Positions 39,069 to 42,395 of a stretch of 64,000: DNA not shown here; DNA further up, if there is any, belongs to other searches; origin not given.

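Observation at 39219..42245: GspE/PilB ATPase with a complete internal duplication (two Walker A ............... cores, two Zn-tetracysteine motifs)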

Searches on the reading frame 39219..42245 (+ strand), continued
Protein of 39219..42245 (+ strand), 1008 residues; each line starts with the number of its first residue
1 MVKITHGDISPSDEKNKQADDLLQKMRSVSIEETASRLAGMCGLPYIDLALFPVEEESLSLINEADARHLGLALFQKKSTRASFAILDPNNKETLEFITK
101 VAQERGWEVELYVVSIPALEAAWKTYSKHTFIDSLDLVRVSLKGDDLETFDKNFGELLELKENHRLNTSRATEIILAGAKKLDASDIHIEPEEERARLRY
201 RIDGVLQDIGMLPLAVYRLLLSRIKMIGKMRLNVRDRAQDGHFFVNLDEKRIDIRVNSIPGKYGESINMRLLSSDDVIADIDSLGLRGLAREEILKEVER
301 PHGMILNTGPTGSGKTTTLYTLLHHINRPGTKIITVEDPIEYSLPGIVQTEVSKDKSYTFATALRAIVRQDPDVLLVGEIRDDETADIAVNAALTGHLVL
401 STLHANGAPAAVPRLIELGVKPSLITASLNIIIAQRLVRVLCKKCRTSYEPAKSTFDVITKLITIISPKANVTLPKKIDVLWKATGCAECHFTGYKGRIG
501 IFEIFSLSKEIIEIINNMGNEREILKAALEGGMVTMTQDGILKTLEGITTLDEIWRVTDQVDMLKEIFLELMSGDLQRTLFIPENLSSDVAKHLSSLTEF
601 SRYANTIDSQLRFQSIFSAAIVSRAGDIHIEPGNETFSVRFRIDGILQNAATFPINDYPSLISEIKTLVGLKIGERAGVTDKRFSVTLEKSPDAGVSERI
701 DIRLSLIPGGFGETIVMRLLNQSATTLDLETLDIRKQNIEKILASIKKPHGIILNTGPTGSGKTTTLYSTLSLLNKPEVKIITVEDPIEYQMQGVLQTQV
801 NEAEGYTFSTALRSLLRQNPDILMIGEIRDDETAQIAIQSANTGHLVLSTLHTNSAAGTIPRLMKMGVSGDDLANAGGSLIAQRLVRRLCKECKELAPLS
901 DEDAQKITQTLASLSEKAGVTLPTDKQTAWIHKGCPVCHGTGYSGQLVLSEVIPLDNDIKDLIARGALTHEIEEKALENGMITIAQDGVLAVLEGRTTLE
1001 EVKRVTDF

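Call 27: find_related_loci(query=window:39219-42242:+, collection=genome_contigs, flank=6000)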
Query window:39219-42242:+ (1008 aa) in genome_contigs; peptide patterns used: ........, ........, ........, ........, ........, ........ (x = any residue, [..] = any of these).
600 stretches matched a pattern (row limit reached: there are more); 589 encode a relative of the query (tblastn E <= 1e-3); the best 80 are kept; 80 distinct loci.
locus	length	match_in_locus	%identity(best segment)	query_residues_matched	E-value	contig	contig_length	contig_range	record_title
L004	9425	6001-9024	65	1-1008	0e+0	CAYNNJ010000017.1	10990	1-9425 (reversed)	MAG TPA_asm: uncultured Bdellovibrionales bacterium isolate SRP189682_co2_170 genome assembly, contig: NODE_10944_length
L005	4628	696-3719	64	1-1008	0e+0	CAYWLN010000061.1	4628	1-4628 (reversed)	MAG TPA_asm: uncultured Bdellovibrionales bacterium isolate SRP219642_co7_73 genome assembly, contig: NODE_29485_length_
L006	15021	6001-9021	69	1-1008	0e+0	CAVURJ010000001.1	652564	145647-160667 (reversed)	MAG: Candidatus Moranbacteria bacterium isolate MFD09730.bin.1.17 genome assembly, contig: contig_20098, whole genome sh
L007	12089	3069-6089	63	1-1008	0e+0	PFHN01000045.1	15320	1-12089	MAG: Candidatus Moranbacteria bacterium CG_4_8_14_3_um_filter_41_13 CG_4_8_14_3_um_filter_scaffold_1285_c, whole genome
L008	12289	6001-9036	53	1-1006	0e+0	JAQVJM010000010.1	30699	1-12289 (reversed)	MAG: Candidatus Moraniibacteriota bacterium isolate STE_63 NODE_2956_length_30699_cov_16.501112_Sandtown_E, whole genome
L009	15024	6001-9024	53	1-1008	0e+0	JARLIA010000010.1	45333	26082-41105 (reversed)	MAG: Candidatus Paceibacterota bacterium isolate MAG_BA90 MetaBAT2_Bin_90_Anoxic_k141_1887379, whole genome shotgun sequ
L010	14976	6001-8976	52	19-1008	0e+0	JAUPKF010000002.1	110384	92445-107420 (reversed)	MAG: Patescibacteria group bacterium isolate erpe_2018_pw_0hr_WHONDRS-PP48-000085_A_bin.1 scaffold_5, whole genome shotg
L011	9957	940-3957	52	1-1008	0e+0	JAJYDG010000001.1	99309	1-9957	MAG: bacterium isolate BP9.bin89 NODE_282_length_99309_cov_1.926670, whole genome shotgun sequence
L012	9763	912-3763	54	1-1006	0e+0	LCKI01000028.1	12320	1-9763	MAG: Parcubacteria group bacterium GW2011_GWC1_45_14 UW95_C0028, whole genome shotgun sequence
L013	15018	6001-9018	52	1-1008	0e+0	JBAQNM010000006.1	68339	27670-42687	MAG: Candidatus Moraniibacteriota bacterium isolate MFD12002_ilm_asm_bin53 k127_97662, whole genome shotgun sequence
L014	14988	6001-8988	51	15-1008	0e+0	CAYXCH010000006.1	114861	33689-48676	MAG TPA_asm: uncultured Pseudobdellovibrionaceae bacterium isolate binchicken_co219_139 genome assembly, contig: k141_11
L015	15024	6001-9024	54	1-1007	0e+0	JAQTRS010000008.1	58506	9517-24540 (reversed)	MAG: Candidatus Moraniibacteriota bacterium isolate STB_169 NODE_1079_length_58506_cov_5.502629_Sandtown_B, whole genome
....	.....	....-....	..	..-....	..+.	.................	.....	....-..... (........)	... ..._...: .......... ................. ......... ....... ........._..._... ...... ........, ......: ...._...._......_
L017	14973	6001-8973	47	23-1006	0e+0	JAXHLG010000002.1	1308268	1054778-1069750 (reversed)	MAG: Candidatus Moraniibacteriota bacterium isolate Salar_de_Ascotan_soil_MAG_ASO1 contig_5779_polypolish, whole genome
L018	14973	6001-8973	51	15-1007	0e+0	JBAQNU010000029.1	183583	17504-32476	MAG: Candidatus Moraniibacteriota bacterium isolate MFD12002_ilm_asm_bin39 k127_104291, whole genome shotgun sequence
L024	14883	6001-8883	43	39-1008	0e+0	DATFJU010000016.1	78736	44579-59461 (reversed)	MAG TPA_asm: Patescibacteria group bacterium isolate SMAG_U9152 k141_26699, whole genome shotgun sequence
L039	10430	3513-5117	39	24-1007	4e-121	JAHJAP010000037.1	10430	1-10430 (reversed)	MAG: Patescibacteria group bacterium isolate Modern_marine.mb.217 Modern_marine.mb.217_k141_639074, whole genome shotgun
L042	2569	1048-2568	38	46-1004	2e-111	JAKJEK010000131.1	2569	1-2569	MAG: Patescibacteria group bacterium isolate UR.bin185 UR_contig_151426, whole genome shotgun sequence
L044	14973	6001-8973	42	13-1004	0e+0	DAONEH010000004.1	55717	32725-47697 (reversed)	MAG TPA_asm: bacterium isolate AMR_MDS_3874 NODE_482_length_55717_cov_7.717581, whole genome shotgun sequence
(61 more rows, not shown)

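Call 39: search_protein_families(library=pfam, proteins=[L024:914-2653:-, L024:2655-3866:-, L024:3924-4601:-, L024:4770-5774:+, L024:8928-9497:+, L024:9518-10015:+, L024:10041-10814:+, L024:10894-13356:-, L024:13500-14537:-], max_evalue=0.001)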
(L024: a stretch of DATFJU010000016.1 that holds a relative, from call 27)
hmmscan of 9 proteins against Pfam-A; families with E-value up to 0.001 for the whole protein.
L024:914-2653:- (579 aa): 3 families
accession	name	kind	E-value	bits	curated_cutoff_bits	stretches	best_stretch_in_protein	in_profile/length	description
PF00750.26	tRNA-synt_1d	-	3.1e-37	128.8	23.3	1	96-449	2-348/349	tRNA synthetases class I (R), catalytic domain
PF05746.21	DALR_1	-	1.3e-30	106.3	22.3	1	464-579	1-117/117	DALR anticodon binding domain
PF03485.21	Arg_tRNA_synt_N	-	6.4e-13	49.6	21.5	1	6-86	2-85/85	Arginyl tRNA synthetase N terminal domain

L024:2655-3866:- (403 aa): 2 families
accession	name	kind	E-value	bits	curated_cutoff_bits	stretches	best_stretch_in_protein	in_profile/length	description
PF00579.31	tRNA-synt_1b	-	5.3e-74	249.6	21.1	1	35-322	3-290/292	tRNA synthetases class I (W and Y)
PF22421.1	SYY_C-terminal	-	4.4e-09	36.6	27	1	329-398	6-80/83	Tyrosine--tRNA ligase SYY-like C-terminal domain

L024:3924-4601:- (225 aa): 1 family
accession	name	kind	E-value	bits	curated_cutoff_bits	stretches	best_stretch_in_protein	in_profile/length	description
PF04087.19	DUF389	-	1.5e-28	100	23.9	1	58-193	1-136/137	Domain of unknown function (DUF389)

L024:4770-5774:+ (334 aa): 0 families

L024:8928-9497:+ (189 aa): 1 family
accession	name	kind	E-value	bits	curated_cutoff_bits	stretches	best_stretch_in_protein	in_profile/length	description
PF01997.21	Translin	-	1e-25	91.3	25.9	1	20-189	2-205/205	Translin family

L024:9518-10015:+ (165 aa): 3 families
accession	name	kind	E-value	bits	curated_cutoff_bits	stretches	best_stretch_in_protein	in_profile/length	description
PF12850.12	Metallophos_2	-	9e-29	100.9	27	1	1-154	1-154/154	Calcineurin-like phosphoesterase superfamily domain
PF00149.33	Metallophos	-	3.7e-15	57.3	21.5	1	1-121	1-191/191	Calcineurin-like phosphoesterase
PF14582.11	Metallophos_3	-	6.9e-06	26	28.2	0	92-159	193-257/259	Metallophosphoesterase, calcineurin superfamily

L024:10041-10814:+ (257 aa): 1 family
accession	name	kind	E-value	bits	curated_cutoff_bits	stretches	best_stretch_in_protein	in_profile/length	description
PF00459.30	Inositol_P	-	4.7e-61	207.1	27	1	5-253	4-263/271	Inositol monophosphatase family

L024:10894-13356:- (820 aa): 22 families
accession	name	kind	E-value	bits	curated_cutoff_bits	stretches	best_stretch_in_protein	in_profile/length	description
PF00005.33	ABC_tran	-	1.6e-23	84.3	25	2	503-535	1-33/137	ABC transporter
PF17755.6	UvrA_DNA-bind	-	6.7e-16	59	23.2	1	184-249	1-64/110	UvrA DNA-binding domain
PF02463.25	SMC_N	-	1.9e-12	47.5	40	0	676-781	135-209/220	RecF/RecN/SMC N terminal domain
PF20720.3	nSTAND3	-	1.9e-08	34.6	27.2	0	514-544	18-47/155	Novel STAND NTPase 3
PF13191.12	AAA_16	-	7.1e-08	33.6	32.6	0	513-552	24-60/167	AAA ATPase domain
PF13555.12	AAA_29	-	1.5e-07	31.4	27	0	508-530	17-39/61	P-loop containing region of AAA domain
PF13304.12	AAA_21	-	2.1e-07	31.8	27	1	704-766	233-295/304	AAA domain, putative AbiEii toxin, Type IV TA system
PF20703.3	nSTAND1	-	5.7e-07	29.9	27.1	0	17-44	24-51/379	Novel STAND NTPase 1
PF01637.24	ATPase_2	-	7.5e-07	29.6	33.2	0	514-598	21-106/225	ATPase domain predominantly from Archaea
PF13401.12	AAA_22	-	1.4e-06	29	27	0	514-538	6-30/130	AAA domain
PF03193.22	RsgA_GTPase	-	3e-06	27.6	30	0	493-551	87-145/174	RsgA GTPase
PF13481.12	AAA_25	-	9e-06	25.9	27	0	508-539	28-59/195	AAA domain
PF01583.26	APS_kinase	-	1.8e-05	25.2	21.1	0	514-551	3-39/152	Adenylylsulphate kinase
PF13173.12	AAA_14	-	2e-05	25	27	0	514-540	3-30/129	AAA domain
PF13238.12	AAA_18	-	2.7e-05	25.1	29.4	0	516-537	1-21/128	AAA domain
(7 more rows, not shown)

L024:13500-14537:- (345 aa): 2 families
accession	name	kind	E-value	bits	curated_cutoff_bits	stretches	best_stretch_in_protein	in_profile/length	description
PF13091.12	PLDc_2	-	4.5e-43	146.7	27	2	188-312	2-130/132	PLD-like domain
PF00614.28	PLDc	-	3.4e-09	36.7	21.9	1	94-114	4-24/28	Phospholipase D Active site motif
